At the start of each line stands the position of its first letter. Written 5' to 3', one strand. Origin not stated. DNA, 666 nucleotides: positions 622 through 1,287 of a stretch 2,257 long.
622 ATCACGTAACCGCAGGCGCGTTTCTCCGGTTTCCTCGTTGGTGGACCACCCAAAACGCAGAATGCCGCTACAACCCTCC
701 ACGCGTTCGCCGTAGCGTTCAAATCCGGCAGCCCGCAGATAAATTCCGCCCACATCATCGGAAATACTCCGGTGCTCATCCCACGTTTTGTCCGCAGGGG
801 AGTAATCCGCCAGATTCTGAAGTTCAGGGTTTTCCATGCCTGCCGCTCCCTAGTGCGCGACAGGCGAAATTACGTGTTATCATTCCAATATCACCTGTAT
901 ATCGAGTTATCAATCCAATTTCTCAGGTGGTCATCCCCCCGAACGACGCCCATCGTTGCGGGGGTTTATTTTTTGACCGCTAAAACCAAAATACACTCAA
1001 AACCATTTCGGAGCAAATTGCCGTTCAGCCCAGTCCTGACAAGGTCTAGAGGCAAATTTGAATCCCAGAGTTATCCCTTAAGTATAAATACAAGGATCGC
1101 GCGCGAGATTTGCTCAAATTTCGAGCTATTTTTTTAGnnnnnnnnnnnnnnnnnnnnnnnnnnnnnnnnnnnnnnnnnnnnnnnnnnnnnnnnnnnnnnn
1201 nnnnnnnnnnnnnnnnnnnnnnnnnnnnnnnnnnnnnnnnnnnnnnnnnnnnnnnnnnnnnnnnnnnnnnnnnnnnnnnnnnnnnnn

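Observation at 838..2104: About 1.27 kb without a credible protein-coding ORF between rep and the next gene, dense in structured elements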

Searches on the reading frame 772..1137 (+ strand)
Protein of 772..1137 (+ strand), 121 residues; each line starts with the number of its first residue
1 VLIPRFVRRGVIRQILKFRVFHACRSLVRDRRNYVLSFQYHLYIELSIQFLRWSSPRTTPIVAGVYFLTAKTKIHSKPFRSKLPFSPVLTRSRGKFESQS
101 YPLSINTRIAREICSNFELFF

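Call 89: search_protein_families(proteins=[window:772-1137:+], library=ncbifam, max_evalue=0.1)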
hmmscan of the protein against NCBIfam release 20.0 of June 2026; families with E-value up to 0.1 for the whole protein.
window:772-1137:+ (121 aa): 0 families

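Call 90: search_protein_families(proteins=[window:772-1137:+], library=phrogs, max_evalue=0.1)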
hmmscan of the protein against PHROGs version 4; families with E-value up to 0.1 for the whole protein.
window:772-1137:+ (121 aa): 0 families
